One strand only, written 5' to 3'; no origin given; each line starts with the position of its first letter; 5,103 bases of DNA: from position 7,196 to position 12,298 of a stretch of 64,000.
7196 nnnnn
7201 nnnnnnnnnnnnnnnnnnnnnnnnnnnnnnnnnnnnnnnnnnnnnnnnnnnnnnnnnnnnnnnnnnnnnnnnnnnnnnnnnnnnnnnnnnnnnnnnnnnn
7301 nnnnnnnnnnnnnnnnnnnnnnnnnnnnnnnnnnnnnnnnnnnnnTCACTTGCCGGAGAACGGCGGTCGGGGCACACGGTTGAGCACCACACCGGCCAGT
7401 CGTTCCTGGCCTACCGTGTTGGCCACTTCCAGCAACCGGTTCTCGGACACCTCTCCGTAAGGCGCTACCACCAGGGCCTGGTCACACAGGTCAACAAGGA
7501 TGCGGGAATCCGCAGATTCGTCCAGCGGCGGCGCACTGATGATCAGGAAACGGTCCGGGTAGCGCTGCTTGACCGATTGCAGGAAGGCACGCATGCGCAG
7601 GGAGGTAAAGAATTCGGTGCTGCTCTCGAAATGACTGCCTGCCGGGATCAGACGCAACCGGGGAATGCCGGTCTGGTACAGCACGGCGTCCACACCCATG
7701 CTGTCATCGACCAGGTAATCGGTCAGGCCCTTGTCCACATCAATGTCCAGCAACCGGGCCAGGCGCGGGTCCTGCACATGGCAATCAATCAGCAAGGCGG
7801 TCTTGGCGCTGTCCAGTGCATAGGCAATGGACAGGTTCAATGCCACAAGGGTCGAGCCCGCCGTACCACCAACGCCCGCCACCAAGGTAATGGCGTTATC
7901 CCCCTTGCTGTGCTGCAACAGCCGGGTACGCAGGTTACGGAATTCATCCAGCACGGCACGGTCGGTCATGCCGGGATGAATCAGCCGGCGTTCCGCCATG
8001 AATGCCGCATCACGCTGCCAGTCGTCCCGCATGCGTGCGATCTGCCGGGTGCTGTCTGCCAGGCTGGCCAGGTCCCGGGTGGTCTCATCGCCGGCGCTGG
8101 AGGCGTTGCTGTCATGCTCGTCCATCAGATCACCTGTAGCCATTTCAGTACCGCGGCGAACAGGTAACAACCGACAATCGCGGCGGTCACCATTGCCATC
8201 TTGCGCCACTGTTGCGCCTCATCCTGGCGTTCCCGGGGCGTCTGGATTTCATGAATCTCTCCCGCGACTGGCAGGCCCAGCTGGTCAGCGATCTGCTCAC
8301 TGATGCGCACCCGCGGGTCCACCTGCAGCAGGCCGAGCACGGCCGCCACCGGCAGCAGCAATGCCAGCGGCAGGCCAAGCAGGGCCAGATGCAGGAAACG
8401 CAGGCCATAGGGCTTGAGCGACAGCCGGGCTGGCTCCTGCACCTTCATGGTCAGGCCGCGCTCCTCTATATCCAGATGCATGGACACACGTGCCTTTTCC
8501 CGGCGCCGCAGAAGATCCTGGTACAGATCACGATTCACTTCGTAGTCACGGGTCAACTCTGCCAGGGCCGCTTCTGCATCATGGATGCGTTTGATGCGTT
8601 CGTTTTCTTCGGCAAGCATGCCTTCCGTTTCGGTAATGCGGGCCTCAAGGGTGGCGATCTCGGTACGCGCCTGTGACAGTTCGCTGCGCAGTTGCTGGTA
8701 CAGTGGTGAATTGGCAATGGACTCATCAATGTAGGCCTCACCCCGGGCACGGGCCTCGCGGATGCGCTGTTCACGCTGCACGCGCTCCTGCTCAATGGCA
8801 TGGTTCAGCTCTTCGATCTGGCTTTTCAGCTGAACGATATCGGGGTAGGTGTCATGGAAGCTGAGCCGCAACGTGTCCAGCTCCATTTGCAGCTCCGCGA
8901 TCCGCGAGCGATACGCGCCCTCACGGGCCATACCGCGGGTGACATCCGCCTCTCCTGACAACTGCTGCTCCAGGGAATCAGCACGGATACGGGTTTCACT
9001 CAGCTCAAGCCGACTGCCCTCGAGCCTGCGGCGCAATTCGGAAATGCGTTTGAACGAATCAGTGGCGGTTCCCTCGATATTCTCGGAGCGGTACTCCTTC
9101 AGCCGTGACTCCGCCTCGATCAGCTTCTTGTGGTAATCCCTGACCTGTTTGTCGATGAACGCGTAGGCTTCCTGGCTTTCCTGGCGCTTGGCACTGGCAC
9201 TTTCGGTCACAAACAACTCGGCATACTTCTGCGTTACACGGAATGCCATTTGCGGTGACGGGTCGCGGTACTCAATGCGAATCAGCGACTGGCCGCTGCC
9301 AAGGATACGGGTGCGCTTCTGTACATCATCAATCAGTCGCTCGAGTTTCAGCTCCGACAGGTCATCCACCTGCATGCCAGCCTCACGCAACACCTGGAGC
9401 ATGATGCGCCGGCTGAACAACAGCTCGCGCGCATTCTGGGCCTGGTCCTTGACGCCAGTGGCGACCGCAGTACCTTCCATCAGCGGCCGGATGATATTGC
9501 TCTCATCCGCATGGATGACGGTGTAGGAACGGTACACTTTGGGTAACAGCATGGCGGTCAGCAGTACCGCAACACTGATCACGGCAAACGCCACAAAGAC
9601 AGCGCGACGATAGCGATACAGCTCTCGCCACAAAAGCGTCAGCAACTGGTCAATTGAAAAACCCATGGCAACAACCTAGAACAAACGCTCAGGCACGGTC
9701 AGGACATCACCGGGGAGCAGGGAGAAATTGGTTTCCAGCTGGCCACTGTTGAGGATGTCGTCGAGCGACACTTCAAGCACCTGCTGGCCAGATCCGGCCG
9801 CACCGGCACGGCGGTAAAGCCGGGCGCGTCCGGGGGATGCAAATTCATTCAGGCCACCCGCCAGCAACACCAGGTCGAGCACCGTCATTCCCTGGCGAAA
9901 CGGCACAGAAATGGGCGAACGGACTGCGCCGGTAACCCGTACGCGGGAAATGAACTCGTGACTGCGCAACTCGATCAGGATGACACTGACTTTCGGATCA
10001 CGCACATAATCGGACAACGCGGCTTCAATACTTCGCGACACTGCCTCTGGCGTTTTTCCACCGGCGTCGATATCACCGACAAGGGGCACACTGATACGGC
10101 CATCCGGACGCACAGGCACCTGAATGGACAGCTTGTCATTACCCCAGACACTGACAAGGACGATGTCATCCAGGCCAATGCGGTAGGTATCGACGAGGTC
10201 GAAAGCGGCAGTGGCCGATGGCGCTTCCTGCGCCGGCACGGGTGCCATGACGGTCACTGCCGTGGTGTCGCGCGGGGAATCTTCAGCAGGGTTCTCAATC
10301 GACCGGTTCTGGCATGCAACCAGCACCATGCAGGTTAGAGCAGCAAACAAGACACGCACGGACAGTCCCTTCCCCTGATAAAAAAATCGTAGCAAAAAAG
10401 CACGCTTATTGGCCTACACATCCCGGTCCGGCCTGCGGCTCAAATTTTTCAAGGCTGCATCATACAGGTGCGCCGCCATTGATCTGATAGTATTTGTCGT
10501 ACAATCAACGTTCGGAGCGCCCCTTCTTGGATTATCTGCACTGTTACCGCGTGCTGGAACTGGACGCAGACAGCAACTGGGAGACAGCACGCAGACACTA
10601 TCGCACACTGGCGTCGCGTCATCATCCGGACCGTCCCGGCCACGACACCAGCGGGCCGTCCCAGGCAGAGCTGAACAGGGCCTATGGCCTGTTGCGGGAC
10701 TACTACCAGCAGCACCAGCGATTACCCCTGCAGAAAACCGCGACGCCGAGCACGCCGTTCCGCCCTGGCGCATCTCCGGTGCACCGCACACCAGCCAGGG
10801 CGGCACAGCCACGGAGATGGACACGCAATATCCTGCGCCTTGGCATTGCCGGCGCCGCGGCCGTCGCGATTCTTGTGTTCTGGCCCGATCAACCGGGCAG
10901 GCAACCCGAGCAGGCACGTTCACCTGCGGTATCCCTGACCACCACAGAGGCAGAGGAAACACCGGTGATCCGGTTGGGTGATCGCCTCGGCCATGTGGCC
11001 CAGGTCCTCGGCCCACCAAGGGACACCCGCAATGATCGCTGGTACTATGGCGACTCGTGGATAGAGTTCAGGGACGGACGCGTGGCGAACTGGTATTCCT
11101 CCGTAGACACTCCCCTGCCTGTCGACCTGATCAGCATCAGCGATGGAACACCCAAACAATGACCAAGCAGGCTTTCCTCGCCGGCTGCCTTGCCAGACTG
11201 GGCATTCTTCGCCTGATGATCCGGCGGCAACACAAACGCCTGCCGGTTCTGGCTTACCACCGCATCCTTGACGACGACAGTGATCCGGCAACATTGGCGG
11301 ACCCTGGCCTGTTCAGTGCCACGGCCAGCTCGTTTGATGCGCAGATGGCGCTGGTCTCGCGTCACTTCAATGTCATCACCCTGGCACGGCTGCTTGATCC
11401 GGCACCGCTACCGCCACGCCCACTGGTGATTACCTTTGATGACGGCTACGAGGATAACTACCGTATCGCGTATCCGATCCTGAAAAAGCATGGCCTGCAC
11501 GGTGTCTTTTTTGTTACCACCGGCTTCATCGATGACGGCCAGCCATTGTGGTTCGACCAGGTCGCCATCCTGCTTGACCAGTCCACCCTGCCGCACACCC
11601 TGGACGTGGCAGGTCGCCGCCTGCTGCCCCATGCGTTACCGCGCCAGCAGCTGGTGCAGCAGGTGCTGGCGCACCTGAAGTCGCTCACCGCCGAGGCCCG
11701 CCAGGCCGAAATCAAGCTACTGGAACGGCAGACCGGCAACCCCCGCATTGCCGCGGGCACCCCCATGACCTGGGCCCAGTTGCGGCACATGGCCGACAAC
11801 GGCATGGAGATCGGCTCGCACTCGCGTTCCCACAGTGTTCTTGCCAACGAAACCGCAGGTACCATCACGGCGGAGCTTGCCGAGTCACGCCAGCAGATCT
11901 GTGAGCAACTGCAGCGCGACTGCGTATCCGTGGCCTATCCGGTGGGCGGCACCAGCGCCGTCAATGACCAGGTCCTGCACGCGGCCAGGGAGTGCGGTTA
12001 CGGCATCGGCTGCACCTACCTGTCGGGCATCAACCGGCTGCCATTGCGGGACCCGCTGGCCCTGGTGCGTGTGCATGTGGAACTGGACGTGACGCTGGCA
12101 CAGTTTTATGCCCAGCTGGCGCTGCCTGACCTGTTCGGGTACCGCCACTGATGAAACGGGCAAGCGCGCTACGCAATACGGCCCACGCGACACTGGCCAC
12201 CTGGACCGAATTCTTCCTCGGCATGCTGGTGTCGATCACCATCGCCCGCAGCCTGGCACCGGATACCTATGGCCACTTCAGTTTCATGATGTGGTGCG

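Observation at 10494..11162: Membrane-anchored J-domain protein translationally coupled to a polysaccharide deacetylase in the EPS locus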

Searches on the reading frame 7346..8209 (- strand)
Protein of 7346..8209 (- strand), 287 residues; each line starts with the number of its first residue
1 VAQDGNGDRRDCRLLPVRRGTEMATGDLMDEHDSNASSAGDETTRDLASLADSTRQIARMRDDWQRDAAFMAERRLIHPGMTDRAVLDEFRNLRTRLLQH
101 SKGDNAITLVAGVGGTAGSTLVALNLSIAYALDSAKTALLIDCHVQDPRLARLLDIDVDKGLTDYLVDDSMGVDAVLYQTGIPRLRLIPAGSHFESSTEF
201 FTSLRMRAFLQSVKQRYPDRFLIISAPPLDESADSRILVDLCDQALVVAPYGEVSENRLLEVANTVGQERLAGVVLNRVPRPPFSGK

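Call 5: search_protein_families(library=pfam, proteins=[window:7346-8209:-], max_evalue=0.01)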
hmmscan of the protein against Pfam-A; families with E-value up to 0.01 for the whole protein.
window:7346-8209:- (287 aa): 1 family
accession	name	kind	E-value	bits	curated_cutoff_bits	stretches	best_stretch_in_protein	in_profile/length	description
PF01656.29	CbiA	-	0.00089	19.7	25.4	1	110-280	3-84/125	CobQ/CobB/MinD/ParA nucleotide binding domain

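Call 6: search_protein_families(library=ncbifam, proteins=[window:7346-8209:-], max_evalue=0.01)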
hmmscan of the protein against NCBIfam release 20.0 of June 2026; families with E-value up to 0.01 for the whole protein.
window:7346-8209:- (287 aa): 9 families
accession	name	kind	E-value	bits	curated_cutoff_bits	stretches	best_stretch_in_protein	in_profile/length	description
TIGR03018.1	pepcterm_TyrKin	hypoth_equivalog_domain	3e-53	180.3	230.65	1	76-277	1-207/207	XrtA-associated tyrosine autokinase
TIGR01007.1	eps_fam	subfamily_domain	6.8e-20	71.5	108.05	1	89-280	2-191/204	polysaccharide biosynthesis tyrosine autokinase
TIGR03029.1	EpsG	equivalog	2.2e-15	56.5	313.8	1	87-266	84-260/274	chain length determinant protein tyrosine kinase EpsG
NF008568.0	PRK11519.1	equivalog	2.5e-14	52.4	1068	1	66-277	486-696/720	tyrosine-protein kinase Wzc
NF007350.0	PRK09841.1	equivalog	9.5e-12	43.8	1248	1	87-276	512-695/726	tyrosine-protein kinase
TIGR01005.1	eps_transp_fam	subfamily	1.1e-10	40.4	411.7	1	75-264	512-701/754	exopolysaccharide transport protein family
TIGR01969.1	minD_arch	subfamily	8.7e-08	31.6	201.75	1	106-280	2-171/251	cell division ATPase MinD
TIGR03371.1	cellulose_yhjQ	equivalog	0.0001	21.9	157.85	1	109-251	5-146/246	cellulose biosynthesis protein BcsQ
TIGR03815.1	CpaE_hom_Actino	equivalog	0.00035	19.8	154.45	1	61-250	72-253/340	septum site-determining protein Ssd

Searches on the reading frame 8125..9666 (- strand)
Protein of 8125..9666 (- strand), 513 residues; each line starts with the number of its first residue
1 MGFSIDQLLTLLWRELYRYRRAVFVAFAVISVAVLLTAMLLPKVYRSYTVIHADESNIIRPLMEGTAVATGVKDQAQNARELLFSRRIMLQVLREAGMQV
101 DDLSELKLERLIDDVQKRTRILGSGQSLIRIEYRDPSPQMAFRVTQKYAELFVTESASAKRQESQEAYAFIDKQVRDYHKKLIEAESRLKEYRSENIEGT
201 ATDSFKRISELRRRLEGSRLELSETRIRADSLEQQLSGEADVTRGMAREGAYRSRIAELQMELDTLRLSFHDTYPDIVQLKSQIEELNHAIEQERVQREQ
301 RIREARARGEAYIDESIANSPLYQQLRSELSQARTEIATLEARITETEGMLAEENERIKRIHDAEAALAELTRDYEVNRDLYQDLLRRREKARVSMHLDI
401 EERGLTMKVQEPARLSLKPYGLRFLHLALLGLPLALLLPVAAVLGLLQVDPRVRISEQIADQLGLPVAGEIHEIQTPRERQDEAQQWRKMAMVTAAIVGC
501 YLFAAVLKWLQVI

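Call 5: search_protein_families(library=pfam, proteins=[window:8125-9666:-], max_evalue=0.01)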
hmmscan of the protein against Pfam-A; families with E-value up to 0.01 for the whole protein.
window:8125-9666:- (513 aa): 7 families
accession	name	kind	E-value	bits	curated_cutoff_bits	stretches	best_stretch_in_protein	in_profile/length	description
PF02706.20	Wzz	-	0.00022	21.9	25.5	1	12-95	8-90/91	Chain length determinant protein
PF00038.26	Filament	-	0.0012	18.9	40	1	324-401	227-299/313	Intermediate filament protein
PF23735.1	KIF9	-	0.0021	18.7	31.9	1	205-297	31-122/140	Kinesin-like protein KIF9 domain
PF14362.11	DUF4407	-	0.0046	16.7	31.3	1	232-379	118-236/297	Domain of unknown function (DUF4407)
PF19220.6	Rod_CreS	-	0.0061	16.1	100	0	257-372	23-141/359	Crescentin, rod domain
PF09304.16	Cortex-I_coil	-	0.0077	16.9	60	1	254-347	16-105/107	Cortexillin coiled-coil region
PF13807.11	GNVR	-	0.0093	16.3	27.7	0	368-394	7-32/82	G-rich domain on putative tyrosine kinase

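Call 6: search_protein_families(library=ncbifam, proteins=[window:8125-9666:-], max_evalue=0.01)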
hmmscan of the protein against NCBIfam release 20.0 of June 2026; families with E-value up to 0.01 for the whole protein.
window:8125-9666:- (513 aa): 9 families
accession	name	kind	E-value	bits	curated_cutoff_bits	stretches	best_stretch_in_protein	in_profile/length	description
TIGR03007.1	pepcterm_ChnLen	equivalog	4.7e-112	374.8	278.85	1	13-505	7-494/498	XrtA system polysaccharide chain length determinant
TIGR03017.1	EpsF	equivalog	5.7e-09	35.2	422.75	1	19-471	13-443/444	chain length determinant protein EpsF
TIGR01006.1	polys_exp_MPA1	subfamily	2.6e-05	23.8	296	0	7-155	12-147/226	CspC family polysaccharide chain length determinant protein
TIGR02168.1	SMC_prok_B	equivalog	7.2e-05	20.7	567.35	1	158-401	685-934/1181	chromosome segregation protein SMC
TIGR02169.1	SMC_prok_A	equivalog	0.00094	17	729.4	1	162-376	284-889/1165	chromosome segregation protein SMC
NF007350.0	PRK09841.1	equivalog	0.001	17.3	1248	0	340-468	345-467/726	tyrosine-protein kinase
NF051443.1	NheC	equivalog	0.0024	17.2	420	1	259-350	185-271/352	non-hemolytic enterotoxin subunit C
NF008568.0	PRK11519.1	equivalog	0.0064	14.7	1068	0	112-196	211-297/720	tyrosine-protein kinase Wzc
TIGR01010.1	BexC_CtrB_KpsE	subfamily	0.0075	15.4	437.5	0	207-297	178-264/362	polysaccharide export inner-membrane protein, BexC/CtrB/KpsE family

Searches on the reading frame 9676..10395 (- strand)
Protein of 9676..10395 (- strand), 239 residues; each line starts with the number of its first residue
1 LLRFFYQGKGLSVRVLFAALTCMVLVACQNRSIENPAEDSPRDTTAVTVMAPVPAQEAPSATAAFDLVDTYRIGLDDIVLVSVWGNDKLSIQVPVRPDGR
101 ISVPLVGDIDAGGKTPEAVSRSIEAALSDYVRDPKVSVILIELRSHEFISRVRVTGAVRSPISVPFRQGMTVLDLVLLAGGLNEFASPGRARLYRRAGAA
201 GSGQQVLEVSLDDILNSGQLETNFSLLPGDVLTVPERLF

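Call 5: search_protein_families(library=pfam, proteins=[window:9676-10395:-], max_evalue=0.01)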
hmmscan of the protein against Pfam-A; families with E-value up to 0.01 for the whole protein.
window:9676-10395:- (239 aa): 3 families
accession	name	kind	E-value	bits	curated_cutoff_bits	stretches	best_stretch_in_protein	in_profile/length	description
PF02563.21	Poly_export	-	7.6e-23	80.9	28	1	69-140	5-76/77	Polysaccharide biosynthesis/export protein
PF10531.15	SLBB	-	5.5e-14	52.2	27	1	151-198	1-47/55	SLBB domain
PF22461.2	SLBB_2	-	2.4e-10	40.8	27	1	151-234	2-79/79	SLBB domain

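Call 6: search_protein_families(library=ncbifam, proteins=[window:9676-10395:-], max_evalue=0.01)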
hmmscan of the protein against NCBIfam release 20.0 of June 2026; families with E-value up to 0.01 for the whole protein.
window:9676-10395:- (239 aa): 4 families
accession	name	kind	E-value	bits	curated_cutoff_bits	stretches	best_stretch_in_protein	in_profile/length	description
TIGR03027.2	pepcterm_export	equivalog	5e-55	185.8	180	1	70-239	2-169/169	XrtA/PEP-CTERM system exopolysaccharide export protein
NF041843.1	EpsY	equivalog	9.3e-26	90.3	320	1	69-234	51-210/211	exopolysaccharide export protein EpsY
TIGR03028.1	EpsE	equivalog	5.7e-18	65.1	262.65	1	71-234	2-159/239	polysaccharide export protein EpsE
NF011658.0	PRK15078.1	subfamily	1.8e-16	59.9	333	1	70-235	84-250/380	polysaccharide export protein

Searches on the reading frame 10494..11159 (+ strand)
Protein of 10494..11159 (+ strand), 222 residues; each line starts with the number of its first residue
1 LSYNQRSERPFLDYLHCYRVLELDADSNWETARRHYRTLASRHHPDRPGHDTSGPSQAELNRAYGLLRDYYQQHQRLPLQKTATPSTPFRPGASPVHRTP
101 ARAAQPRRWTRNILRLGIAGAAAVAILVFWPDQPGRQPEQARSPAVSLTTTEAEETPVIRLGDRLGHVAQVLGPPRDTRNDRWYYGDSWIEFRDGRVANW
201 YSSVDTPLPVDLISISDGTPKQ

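Call 5: search_protein_families(library=pfam, proteins=[window:10494-11159:+], max_evalue=0.01)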
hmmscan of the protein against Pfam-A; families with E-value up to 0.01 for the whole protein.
window:10494-11159:+ (222 aa): 1 family
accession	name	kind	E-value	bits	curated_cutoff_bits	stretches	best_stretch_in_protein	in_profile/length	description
PF00226.36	DnaJ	-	2.9e-07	30.9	27.8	1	17-70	2-56/63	DnaJ domain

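Call 6: search_protein_families(library=ncbifam, proteins=[window:10494-11159:+], max_evalue=0.01)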
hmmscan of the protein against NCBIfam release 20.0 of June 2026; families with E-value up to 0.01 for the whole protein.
window:10494-11159:+ (222 aa): 7 families
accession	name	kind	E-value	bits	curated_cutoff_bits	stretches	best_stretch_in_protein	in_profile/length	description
NF037946.1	terminal_TopJ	equivalog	1.1e-05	24.1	300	1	18-69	8-59/810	terminal organelle assembly protein TopJ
TIGR02349.1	DnaJ_bact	equivalog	2.3e-05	24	377.2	1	18-72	3-58/354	molecular chaperone DnaJ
NF008035.0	PRK10767.1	subfamily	2.9e-05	23.3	338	1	17-71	6-61/374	molecular chaperone DnaJ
NF006948.0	PRK09430.1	equivalog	0.00028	20.6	162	1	16-47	201-232/267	co-chaperone DjlA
NF038083.1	CU044_5270_fam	subfamily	0.00033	20.6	100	1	73-193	6-109/284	CU044_5270 family protein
NF010894.0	PRK14301.1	equivalog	0.0027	16.7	548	1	17-72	6-62/373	chaperone protein DnaJ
TIGR03835.1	termin_org_DnaJ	equivalog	0.0027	16.1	512.25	1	18-67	5-54/871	terminal organelle assembly protein TopJ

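Call 7: find_homologous_proteins(query=window:10494-11159:+, max_evalue=0.001)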
Query window:10494-11159:+ (222 aa): 3 proteins with E <= 0.001 among 1884 candidates.
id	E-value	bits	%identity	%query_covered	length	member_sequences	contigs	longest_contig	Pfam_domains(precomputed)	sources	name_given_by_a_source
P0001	1.3e-140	485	100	95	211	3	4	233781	PF00226.37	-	-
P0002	4.1e-47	179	48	91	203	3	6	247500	PF00226.37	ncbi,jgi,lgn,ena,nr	ncbi:MAG: J domain-containing protein [Alcanivoracaceae bacterium]|jgi:hypothetical protein|nr:J dom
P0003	3.8e-43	166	44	91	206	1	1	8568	PF00226.37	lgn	-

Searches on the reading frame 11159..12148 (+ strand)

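Call 5: search_protein_families(library=pfam, proteins=[window:11159-12148:+], max_evalue=0.01)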
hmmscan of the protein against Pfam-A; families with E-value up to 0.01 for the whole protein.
window:11159-12148:+ (330 aa): 1 family
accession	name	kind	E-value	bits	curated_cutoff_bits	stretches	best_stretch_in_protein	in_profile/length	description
PF01522.26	Polysacc_deac_1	-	1.7e-23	83.4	23.1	1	85-281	5-121/124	Polysaccharide deacetylase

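Call 6: search_protein_families(library=ncbifam, proteins=[window:11159-12148:+], max_evalue=0.01)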
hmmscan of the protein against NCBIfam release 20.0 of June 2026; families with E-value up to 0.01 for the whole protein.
window:11159-12148:+ (330 aa): 8 families
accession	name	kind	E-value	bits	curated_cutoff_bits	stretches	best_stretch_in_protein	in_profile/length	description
TIGR03938.2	deacetyl_PgaB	equivalog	3.3e-18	65.3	321.9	1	28-128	3-107/621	poly-beta-1,6-N-acetyl-D-glucosamine N-deacetylase PgaB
TIGR03933.1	PIA_icaB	equivalog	4.5e-09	36.2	248.35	1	31-126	6-111/245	intercellular adhesin biosynthesis polysaccharide N-deacetylase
NF011177.0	PRK14582.1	equivalog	6.5e-09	34.6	923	1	25-125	46-145/671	poly-beta-1,6-N-acetyl-D-glucosamine N-deacetylase PgaB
TIGR02884.1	spore_pdaA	equivalog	1.4e-08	34.8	298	1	89-127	39-78/224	delta-lactam-biosynthetic de-N-acetylase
NF011176.0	PRK14581.1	equivalog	2.5e-08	32.6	1091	1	26-125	47-145/673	poly-beta-1,6-N-acetyl-D-glucosamine N-deacetylase PgaB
NF050820.1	PolSacchBiosHfsH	equivalog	1.1e-06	28.5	400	1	204-274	82-152/249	oligosaccharide deacetylase HfsH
TIGR02764.1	spore_ybaN_pdaB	equivalog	3.4e-06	27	237.4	1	207-282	50-122/191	polysaccharide deacetylase family sporulation protein PdaB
TIGR02873.1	spore_ylxY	hypoth_equivalog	0.0094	15.2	391.5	0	209-280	131-199/268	probable sporulation protein, polysaccharide deacetylase family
